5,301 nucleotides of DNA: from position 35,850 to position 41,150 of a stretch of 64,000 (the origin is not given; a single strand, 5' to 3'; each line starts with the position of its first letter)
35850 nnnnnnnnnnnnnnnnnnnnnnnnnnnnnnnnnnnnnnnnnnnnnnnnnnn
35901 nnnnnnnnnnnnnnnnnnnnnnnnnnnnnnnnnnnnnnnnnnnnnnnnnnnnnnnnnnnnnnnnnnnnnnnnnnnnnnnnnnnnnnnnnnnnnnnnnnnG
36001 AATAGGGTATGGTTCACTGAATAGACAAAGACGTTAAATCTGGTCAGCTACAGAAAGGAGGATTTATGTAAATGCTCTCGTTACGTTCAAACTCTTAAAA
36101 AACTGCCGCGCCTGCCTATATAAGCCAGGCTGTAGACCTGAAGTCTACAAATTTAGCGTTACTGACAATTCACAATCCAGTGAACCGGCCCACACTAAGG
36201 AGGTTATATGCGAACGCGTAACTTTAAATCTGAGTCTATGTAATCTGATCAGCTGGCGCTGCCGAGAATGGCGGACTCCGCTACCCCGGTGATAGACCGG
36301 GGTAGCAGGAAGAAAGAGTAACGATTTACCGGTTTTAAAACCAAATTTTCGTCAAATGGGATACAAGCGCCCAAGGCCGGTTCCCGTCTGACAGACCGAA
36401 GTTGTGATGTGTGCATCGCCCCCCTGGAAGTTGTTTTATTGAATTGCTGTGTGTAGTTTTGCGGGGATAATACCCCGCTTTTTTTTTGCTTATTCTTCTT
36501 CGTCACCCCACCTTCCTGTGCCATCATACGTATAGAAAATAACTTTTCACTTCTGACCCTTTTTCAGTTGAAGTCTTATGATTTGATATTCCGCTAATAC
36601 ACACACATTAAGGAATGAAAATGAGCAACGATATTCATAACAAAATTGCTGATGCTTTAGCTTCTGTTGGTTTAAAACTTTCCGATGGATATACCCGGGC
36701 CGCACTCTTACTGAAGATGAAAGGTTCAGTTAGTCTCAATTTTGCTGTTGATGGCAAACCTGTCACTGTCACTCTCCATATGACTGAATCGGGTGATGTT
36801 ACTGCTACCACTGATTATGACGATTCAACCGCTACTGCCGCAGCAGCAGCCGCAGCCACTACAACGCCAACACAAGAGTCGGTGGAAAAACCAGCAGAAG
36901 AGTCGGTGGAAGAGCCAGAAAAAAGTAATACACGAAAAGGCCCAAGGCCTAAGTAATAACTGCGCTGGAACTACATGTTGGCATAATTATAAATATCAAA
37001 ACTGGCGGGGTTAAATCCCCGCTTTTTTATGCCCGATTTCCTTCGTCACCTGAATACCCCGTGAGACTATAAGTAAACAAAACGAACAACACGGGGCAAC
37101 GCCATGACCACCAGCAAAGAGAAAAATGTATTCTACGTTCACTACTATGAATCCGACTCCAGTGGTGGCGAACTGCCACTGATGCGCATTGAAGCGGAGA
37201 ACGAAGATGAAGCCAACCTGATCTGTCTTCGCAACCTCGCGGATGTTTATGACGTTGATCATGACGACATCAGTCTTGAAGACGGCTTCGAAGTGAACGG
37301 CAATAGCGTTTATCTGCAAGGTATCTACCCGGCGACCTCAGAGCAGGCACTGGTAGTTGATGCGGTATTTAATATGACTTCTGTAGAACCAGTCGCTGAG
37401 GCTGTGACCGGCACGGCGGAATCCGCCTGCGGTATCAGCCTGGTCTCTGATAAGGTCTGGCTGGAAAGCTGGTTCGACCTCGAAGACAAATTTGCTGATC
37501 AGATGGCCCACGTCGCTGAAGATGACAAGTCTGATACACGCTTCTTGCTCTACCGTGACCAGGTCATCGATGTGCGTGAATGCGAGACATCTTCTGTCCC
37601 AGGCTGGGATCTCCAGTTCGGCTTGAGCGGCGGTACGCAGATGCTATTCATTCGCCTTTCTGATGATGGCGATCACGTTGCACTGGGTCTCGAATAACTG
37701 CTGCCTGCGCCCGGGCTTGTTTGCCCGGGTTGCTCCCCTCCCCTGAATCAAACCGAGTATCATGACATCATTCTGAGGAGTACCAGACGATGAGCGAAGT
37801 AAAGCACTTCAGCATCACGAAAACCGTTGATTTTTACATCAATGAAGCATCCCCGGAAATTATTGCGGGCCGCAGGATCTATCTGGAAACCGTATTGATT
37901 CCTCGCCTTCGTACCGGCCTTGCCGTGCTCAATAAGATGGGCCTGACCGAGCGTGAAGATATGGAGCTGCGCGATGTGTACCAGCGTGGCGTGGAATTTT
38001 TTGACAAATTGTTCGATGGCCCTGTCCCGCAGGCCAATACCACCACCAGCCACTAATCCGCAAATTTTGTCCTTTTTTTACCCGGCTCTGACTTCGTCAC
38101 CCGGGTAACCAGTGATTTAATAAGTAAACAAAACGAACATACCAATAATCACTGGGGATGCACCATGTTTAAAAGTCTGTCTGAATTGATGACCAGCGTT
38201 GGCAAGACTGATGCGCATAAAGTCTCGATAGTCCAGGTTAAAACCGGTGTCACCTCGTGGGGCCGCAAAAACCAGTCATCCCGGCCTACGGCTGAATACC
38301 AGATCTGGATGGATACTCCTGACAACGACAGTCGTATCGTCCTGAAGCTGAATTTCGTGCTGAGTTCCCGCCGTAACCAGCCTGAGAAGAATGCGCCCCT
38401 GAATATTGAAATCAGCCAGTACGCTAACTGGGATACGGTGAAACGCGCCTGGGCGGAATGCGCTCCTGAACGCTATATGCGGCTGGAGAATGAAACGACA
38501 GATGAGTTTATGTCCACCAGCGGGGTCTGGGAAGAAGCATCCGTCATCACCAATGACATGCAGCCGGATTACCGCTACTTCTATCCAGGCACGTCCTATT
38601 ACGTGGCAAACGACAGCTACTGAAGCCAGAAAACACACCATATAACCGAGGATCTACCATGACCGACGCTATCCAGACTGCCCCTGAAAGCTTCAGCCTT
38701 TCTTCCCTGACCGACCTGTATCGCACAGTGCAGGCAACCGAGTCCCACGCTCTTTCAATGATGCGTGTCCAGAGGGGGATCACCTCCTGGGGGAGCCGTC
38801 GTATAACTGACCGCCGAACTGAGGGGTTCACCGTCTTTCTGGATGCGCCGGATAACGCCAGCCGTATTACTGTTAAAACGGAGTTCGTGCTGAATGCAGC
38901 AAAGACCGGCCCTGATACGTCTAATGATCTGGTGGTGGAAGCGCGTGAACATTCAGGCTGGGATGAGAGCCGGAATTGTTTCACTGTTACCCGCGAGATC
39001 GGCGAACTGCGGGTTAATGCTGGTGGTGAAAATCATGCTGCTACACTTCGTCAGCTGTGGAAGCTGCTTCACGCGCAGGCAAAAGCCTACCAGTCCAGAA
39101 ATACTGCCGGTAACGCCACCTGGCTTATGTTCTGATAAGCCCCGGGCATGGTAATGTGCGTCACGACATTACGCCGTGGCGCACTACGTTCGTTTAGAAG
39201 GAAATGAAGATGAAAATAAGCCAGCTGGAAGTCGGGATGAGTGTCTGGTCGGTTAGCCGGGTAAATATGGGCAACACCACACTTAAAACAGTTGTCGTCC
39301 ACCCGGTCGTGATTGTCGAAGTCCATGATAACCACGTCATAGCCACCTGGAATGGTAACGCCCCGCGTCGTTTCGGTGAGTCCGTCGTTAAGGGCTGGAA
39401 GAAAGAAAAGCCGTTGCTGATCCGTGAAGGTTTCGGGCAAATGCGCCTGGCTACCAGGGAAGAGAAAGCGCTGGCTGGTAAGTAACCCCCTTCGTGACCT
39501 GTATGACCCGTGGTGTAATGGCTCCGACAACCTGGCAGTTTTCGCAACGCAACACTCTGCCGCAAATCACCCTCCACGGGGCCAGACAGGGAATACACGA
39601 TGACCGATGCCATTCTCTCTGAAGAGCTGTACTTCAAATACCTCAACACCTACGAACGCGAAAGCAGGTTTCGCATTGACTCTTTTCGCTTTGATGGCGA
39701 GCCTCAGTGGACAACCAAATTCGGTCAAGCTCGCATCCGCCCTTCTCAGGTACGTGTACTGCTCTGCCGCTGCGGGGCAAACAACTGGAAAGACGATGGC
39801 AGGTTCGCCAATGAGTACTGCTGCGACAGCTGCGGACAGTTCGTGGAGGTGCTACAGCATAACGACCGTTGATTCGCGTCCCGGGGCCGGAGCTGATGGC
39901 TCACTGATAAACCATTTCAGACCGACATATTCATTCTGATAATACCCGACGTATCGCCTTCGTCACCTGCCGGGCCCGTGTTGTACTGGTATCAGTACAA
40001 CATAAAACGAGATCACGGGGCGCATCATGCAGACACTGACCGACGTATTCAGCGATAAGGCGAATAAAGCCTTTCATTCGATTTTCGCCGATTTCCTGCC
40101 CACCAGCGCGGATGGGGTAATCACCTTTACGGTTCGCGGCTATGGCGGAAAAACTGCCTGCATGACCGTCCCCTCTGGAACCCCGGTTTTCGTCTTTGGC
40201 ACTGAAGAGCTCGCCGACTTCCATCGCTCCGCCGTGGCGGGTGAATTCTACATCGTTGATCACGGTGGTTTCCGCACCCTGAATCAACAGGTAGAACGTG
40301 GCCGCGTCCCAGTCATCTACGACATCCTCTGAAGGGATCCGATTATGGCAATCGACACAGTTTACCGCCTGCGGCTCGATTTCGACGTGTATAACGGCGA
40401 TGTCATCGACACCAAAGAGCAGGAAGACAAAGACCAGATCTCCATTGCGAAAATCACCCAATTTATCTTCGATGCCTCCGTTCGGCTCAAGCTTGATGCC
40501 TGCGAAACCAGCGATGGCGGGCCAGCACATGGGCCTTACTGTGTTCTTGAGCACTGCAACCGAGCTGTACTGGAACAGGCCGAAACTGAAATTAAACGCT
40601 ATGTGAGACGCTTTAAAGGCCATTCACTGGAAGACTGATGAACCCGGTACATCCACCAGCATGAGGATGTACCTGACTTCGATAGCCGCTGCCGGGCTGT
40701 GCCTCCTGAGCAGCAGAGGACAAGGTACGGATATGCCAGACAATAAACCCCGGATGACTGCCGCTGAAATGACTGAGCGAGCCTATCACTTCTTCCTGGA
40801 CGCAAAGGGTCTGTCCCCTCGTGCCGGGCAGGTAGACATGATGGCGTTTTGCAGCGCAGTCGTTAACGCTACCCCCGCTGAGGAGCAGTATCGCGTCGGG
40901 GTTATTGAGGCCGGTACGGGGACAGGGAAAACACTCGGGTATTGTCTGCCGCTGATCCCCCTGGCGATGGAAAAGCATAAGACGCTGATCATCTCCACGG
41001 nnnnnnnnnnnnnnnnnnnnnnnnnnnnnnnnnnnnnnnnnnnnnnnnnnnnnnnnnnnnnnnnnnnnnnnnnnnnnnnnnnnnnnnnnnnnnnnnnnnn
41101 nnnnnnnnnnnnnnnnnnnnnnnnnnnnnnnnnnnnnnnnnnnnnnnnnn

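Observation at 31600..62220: A promoter-defined regulon: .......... module 55-75 nt upstream of at least 14 accessory genes, a subset with a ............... box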

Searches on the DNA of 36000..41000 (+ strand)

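Call 5: search_dna_similar(query=window:36000-41000:+, collection=plasmids, mode=near, max_rows=15)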
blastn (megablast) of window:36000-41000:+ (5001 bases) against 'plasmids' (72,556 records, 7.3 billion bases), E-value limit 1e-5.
Records with a match: 98; places in all: 98; records where one place covers at least 80% of the query: 95.
Best place of each record, by identity: >=99% 87; 90-95% 9; 80-90% 2.
By first word of the organism name: Citrobacter 69; Klebsiella 16; Enterobacter 5; Escherichia 3; Salmonella 2; Kosakonia 1; Raoultella 1; Kluyvera 1.
By predicted mobility (MOB-suite, as given by PLSDB): mobilizable 51; conjugative 28; non-mobilizable 19.
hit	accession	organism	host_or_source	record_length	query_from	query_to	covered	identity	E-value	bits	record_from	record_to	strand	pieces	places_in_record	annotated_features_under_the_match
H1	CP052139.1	Klebsiella pneumoniae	Homo sapiens,blood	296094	1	5001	100%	100.0%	0e+0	9249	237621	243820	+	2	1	IS3 family transposase | hypothetical protein (x9) | Brucella suis mprF: defensin resistant mprF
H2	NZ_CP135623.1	Citrobacter freundii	Homo sapiens,blood,blood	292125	1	5001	100%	100.0%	0e+0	9243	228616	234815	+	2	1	IS5-like element IS5 family transposase | hypothetical protein (x9) | Brucella suis mprF: defensin resistant mprF | dinG: ATP-dependent DNA helicase DinG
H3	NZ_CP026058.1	Citrobacter freundii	Homo sapiens,lung tissue grind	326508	1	5001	100%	100.0%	0e+0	9236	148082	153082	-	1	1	hypothetical protein (x9) | Brucella suis mprF: defensin resistant mprF | dinG: ATP-dependent DNA helicase DinG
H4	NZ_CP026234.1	Citrobacter freundii complex sp. CFNIH4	-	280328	1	5001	100%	100.0%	0e+0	9236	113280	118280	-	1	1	hypothetical protein (x9) | Brucella suis mprF: defensin resistant mprF | dinG: ATP-dependent DNA helicase DinG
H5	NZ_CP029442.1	Klebsiella quasipneumoniae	Hospital waste water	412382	1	5001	100%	100.0%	0e+0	9236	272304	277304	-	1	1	hypothetical protein (x9) | Brucella suis mprF: defensin resistant mprF | dinG: ATP-dependent DNA helicase DinG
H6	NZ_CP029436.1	Klebsiella quasipneumoniae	Homo sapiens,Peri-rectal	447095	1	5001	100%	100.0%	0e+0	9236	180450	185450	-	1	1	hypothetical protein (x9) | Brucella suis mprF: defensin resistant mprF | dinG: ATP-dependent DNA helicase DinG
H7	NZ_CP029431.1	Klebsiella quasipneumoniae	Hospital waste water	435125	1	5001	100%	100.0%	0e+0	9236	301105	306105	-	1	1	hypothetical protein (x9) | Brucella suis mprF: defensin resistant mprF | dinG: ATP-dependent DNA helicase DinG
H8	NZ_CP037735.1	Citrobacter freundii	cell culture,hospital sink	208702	1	5001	100%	100.0%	0e+0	9236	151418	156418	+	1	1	hypothetical protein (x9) | Brucella suis mprF: defensin resistant mprF | dinG: ATP-dependent DNA helicase DinG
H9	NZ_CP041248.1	Klebsiella electrica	cell culture,anodic biofilm of ...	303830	1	5001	100%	100.0%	0e+0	9236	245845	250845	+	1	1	hypothetical protein (x9) | Brucella suis mprF: defensin resistant mprF | dinG: ATP-dependent DNA helicase DinG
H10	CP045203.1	Citrobacter telavivensis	Homo sapiens,rectum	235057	1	5001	100%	100.0%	0e+0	9236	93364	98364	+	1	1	hypothetical protein (x10) | Brucella suis mprF: defensin resistant mprF | dinG: ATP-dependent DNA helicase DinG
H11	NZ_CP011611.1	Citrobacter freundii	Homo sapiens,Urine/Genitourinary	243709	1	5001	100%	100.0%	0e+0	9236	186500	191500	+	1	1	hypothetical protein (x9) | Brucella suis mprF: defensin resistant mprF | dinG: ATP-dependent DNA helicase DinG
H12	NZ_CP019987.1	Citrobacter werkmanii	Corrupt starch water,Industrial starch ...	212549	1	5001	100%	100.0%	0e+0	9236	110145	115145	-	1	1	hypothetical protein (x9) | Brucella suis mprF: defensin resistant mprF | dinG: ATP-dependent DNA helicase DinG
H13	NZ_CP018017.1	Kosakonia radicincitans DSM 16656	winter wheat,phyllosphere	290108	1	5001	100%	100.0%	0e+0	9236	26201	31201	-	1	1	hypothetical protein (x9) | Brucella suis mprF: defensin resistant mprF | dinG: ATP-dependent DNA helicase DinG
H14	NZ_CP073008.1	Citrobacter sp. BIDMC108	Homo sapiens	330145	1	5001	100%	100.0%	0e+0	9236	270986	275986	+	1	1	hypothetical protein (x9) | Brucella suis mprF: defensin resistant mprF | dinG: ATP-dependent DNA helicase DinG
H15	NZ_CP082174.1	Raoultella planticola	-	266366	1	5001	100%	100.0%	0e+0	9236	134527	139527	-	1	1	hypothetical protein (x9) | Brucella suis mprF: defensin resistant mprF | dinG: ATP-dependent DNA helicase DinG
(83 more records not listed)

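Call 7: get_annotated_region(hit=H3, flank=20000)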
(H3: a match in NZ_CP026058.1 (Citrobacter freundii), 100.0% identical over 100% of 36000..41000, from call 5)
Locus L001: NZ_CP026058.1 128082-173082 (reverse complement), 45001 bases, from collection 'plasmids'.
description: Citrobacter freundii strain FDAARGOS_73 plasmid unnamed2, complete sequence
organism: Citrobacter freundii (NCBI taxid 546)
taxonomy: Bacteria; Pseudomonadota; Gammaproteobacteria; Enterobacterales; Enterobacteriaceae; Citrobacter; Citrobacter freundii
host: -; source: Homo sapiens,lung tissue grind; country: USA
typing (MOB-suite, as given by PLSDB): mobilizable; replicon Col(VCM04); relaxase MOBH
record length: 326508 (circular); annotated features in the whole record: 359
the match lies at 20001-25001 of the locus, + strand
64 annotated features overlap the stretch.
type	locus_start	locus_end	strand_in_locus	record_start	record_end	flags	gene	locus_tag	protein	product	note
CDS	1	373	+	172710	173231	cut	-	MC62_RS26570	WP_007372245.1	hypothetical protein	-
CDS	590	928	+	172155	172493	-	-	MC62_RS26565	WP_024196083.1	hypothetical protein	-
CDS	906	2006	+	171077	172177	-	traF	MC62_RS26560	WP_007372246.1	conjugal transfer protein TraF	-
CDS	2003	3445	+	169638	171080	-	-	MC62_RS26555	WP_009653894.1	conjugal transfer protein TraH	-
CDS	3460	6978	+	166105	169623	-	-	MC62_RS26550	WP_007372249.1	conjugal transfer protein TraG N-terminal domain-containing protein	-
CDS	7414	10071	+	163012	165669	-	traN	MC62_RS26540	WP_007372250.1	conjugal transfer mating pair stabilization protein TraN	-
CDS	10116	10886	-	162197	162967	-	-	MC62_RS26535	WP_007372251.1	hypothetical protein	-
CDS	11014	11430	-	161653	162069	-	-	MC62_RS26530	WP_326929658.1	FlhC family transcriptional regulator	GO:0045893 - positive regulation of DNA-templated transcription [Evidence IEA]; GO:1902208 - regulation of ...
CDS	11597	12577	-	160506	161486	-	-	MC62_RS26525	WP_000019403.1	IS5-like element IS5 family transposase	GO:0006313 - DNA transposition [Evidence IEA]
CDS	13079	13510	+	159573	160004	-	mobI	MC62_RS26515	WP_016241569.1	conjugative transfer protein MobI(A/C)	-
CDS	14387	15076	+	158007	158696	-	-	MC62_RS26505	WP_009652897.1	hypothetical protein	-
CDS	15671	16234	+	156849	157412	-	-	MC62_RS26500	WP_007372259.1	hypothetical protein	-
CDS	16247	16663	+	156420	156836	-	-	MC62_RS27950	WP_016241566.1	hypothetical protein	-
CDS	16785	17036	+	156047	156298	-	-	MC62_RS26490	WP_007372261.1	hypothetical protein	-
CDS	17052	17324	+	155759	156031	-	-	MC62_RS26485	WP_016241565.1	hypothetical protein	-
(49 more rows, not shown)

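Call 19: search_dna_similar(query=window:36400-40700:+, collection=plasmids, mode=distant, max_rows=60, rows=spread)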
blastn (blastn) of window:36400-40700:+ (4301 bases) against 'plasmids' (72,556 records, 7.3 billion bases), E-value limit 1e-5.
Records with a match: 1359; places in all: 1361; records where one place covers at least 80% of the query: 96.
Best place of each record, by identity: >=99% 87; 90-95% 9; 80-90% 2; 60-80% 1261.
By first word of the organism name: Escherichia 448; Salmonella 369; Enterobacter 272; Citrobacter 128; Klebsiella 93; Leclercia 14; Raoultella 9; Serratia 7; Shigella 4; Kluyvera 3; and 9 more.
By predicted mobility (MOB-suite, as given by PLSDB): conjugative 1215; non-mobilizable 93; mobilizable 51.
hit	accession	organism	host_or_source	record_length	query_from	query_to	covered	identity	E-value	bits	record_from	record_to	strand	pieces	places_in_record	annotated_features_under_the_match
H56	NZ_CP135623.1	Citrobacter freundii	Homo sapiens,blood,blood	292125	1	4301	100%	100.0%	0e+0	7765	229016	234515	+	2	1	IS5-like element IS5 family transposase | hypothetical protein (x9) | Brucella suis mprF: defensin resistant mprF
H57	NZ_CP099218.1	Citrobacter freundii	culture,Pooled soil sample collected ...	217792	1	4301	100%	100.0%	0e+0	7757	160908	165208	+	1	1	hypothetical protein (x9) | Brucella suis mprF: defensin resistant mprF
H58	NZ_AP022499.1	Enterobacter kobei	-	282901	1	4301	100%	100.0%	0e+0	7757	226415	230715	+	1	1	hypothetical protein (x9) | Brucella suis mprF: defensin resistant mprF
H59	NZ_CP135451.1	Citrobacter freundii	Homo sapiens,bacterial culture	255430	1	4301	100%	100.0%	0e+0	7757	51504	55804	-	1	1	hypothetical protein (x9) | Brucella suis mprF: defensin resistant mprF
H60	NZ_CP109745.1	Citrobacter portucalensis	Homo sapiens,whole organism,urine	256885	4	4301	95%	90.7%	0e+0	5685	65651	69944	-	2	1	hypothetical protein (x9) | Brucella suis mprF: defensin resistant mprF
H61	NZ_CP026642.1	Escherichia coli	chicken meat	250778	2777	3070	7%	72.8%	8e-35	159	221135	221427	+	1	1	hypothetical protein | Brucella suis mprF: defensin resistant mprF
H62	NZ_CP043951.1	Escherichia coli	chicken,cell culture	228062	2777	3070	7%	72.8%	8e-35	159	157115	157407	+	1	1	hypothetical protein | Brucella suis mprF: defensin resistant mprF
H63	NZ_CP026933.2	Escherichia coli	Bos taurus,Cell Culture,Bovine adult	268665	2777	3070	7%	72.8%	8e-35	159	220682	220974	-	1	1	hypothetical protein | Brucella suis mprF: defensin resistant mprF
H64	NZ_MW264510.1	Salmonella enterica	-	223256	2777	3070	7%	72.8%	8e-35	159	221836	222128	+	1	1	hypothetical protein | Brucella suis mprF: defensin resistant mprF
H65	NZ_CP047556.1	Salmonella enterica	feces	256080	2777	3070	7%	72.8%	8e-35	159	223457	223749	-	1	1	hypothetical protein | Brucella suis mprF: defensin resistant mprF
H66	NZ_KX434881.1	Klebsiella pneumoniae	Homo sapiens,blood culture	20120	2777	3070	7%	72.8%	8e-35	159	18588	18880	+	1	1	hypothetical protein | Brucella suis mprF: defensin resistant mprF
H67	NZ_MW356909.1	Salmonella enterica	-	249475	2777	3070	7%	72.8%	8e-35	159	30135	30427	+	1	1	hypothetical protein | Brucella suis mprF: defensin resistant mprF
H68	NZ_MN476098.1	Escherichia coli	-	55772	2777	3070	7%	72.8%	8e-35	159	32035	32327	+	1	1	hypothetical protein | Brucella suis mprF: defensin resistant mprF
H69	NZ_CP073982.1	Escherichia coli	Poultry,pure culture,Cloacal sample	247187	2777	3070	7%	72.8%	8e-35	159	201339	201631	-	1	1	hypothetical protein | Brucella suis mprF: defensin resistant mprF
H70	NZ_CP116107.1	Escherichia coli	whole organism,ICU patient rectal swab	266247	2777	3070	7%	72.8%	8e-35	159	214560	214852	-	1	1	hypothetical protein | Brucella suis mprF: defensin resistant mprF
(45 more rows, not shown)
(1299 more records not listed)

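Call 20: get_annotated_region(hit=H60, flank=20000)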
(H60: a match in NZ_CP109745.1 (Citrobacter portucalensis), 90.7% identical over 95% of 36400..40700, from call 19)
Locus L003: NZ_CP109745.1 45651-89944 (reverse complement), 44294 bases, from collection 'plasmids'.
description: Citrobacter portucalensis strain 2017-45-163 plasmid p2017-45-163_1, complete sequence
organism: Citrobacter portucalensis (NCBI taxid 1639133)
taxonomy: Bacteria; Pseudomonadota; Gammaproteobacteria; Enterobacterales; Enterobacteriaceae; Citrobacter; Citrobacter portucalensis
host: -; source: Homo sapiens,whole organism,urine; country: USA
typing (MOB-suite, as given by PLSDB): mobilizable; replicon Col(VCM04); relaxase MOBH
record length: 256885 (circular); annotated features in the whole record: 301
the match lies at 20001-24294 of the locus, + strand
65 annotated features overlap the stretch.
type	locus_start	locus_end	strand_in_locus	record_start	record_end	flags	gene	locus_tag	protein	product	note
CDS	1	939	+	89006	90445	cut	-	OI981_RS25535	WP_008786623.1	conjugal transfer protein TraH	-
CDS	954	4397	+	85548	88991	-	-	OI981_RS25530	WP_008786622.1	conjugal transfer protein TraG N-terminal domain-containing protein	-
CDS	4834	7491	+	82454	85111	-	traN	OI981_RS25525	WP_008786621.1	conjugal transfer mating pair stabilization protein TraN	-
CDS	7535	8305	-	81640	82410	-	-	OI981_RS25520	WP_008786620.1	hypothetical protein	-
CDS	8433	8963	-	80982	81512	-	-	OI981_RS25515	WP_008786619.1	FlhC family transcriptional regulator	GO:0045893 - positive regulation of DNA-templated transcription [Evidence IEA]; GO:1902208 - regulation of ...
CDS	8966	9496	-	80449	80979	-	-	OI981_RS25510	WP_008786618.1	hypothetical protein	-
CDS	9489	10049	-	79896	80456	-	-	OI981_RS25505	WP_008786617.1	transglycosylase SLT domain-containing protein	-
CDS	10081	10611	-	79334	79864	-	-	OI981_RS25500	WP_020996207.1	hypothetical protein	-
CDS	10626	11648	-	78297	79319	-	-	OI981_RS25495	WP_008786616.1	ParM/StbA family protein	GO:0030541 - plasmid partitioning [Evidence IEA]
CDS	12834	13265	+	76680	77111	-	mobI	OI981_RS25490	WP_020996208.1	conjugative transfer protein MobI(A/C)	-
CDS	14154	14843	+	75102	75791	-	-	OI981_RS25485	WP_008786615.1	hypothetical protein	-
CDS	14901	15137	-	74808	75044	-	-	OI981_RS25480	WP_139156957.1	hypothetical protein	-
CDS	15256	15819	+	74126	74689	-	-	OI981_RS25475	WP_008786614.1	hypothetical protein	-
CDS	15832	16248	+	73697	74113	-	-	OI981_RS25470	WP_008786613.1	hypothetical protein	-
CDS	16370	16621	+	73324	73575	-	-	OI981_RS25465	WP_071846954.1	hypothetical protein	-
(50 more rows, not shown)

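Call 40: get_annotated_region(hit=H61, flank=6000)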
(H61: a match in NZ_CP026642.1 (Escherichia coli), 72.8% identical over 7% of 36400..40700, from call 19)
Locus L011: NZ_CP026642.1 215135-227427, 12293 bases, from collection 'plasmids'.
description: Escherichia coli strain FORC_082 plasmid pFORC82_1, complete sequence
organism: Escherichia coli (NCBI taxid 562)
taxonomy: Bacteria; Pseudomonadota; Gammaproteobacteria; Enterobacterales; Enterobacteriaceae; Escherichia; Escherichia coli
host: -; source: chicken meat; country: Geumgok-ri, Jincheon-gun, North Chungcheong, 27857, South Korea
typing (MOB-suite, as given by PLSDB): conjugative; replicon IncHI2A,IncN,rep_cluster_1088; relaxase MOBH; mating-pair formation MPF_F
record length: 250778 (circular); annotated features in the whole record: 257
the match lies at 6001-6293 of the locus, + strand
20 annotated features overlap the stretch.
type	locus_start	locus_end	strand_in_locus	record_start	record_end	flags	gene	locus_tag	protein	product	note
CDS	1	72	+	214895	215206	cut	-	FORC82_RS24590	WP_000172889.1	hypothetical protein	-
CDS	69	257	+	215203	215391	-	-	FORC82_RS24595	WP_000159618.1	hypothetical protein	-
CDS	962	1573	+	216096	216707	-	-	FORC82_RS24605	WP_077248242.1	DUF6012 family protein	-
CDS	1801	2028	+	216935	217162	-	-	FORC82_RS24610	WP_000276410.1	hypothetical protein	-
CDS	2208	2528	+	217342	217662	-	-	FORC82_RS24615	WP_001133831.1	hypothetical protein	-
CDS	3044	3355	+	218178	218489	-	-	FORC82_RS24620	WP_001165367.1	DUF957 domain-containing protein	-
CDS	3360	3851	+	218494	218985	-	-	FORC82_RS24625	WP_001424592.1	DUF3085 domain-containing protein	-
CDS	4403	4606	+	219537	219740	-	-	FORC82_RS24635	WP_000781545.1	hypothetical protein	-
CDS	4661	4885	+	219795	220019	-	-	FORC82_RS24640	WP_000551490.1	hypothetical protein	-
CDS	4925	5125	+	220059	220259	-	-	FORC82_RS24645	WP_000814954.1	hypothetical protein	-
CDS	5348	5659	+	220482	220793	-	-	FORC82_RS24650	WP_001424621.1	hypothetical protein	-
CDS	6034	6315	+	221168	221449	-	-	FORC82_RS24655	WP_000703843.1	hypothetical protein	-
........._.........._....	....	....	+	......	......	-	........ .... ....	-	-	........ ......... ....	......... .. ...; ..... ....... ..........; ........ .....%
CDS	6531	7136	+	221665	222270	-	-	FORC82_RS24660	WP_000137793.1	hypothetical protein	-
CDS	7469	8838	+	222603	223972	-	-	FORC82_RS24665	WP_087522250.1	IS3-like element IS150 family transposase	GO:0006313 - DNA transposition [Evidence IEA]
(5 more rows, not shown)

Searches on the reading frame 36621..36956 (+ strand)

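Call 68: search_protein_families(library=pfam, max_evalue=0.01, proteins=[window:36621-36956:+])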
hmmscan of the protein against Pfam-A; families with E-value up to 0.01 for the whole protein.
window:36621-36956:+ (111 aa): 1 family
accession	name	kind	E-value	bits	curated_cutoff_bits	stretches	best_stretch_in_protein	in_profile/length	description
PF18906.5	Phage_tube_2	-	0.004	17.2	27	1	34-82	106-152/266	Phage tail tube protein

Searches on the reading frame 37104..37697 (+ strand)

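Call 68: search_protein_families(library=pfam, max_evalue=0.01, proteins=[window:37104-37697:+])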
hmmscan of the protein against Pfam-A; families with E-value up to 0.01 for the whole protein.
window:37104-37697:+ (197 aa): 0 families

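Call 99: search_protein_families(library=phrogs, max_evalue=0.001, proteins=[window:37104-37697:+])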
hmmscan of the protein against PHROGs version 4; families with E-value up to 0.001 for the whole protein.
window:37104-37697:+ (197 aa): 1 family
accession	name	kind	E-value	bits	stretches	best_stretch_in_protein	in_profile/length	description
phrog_1845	-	unknown function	7e-14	53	1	111-196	6-91/93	-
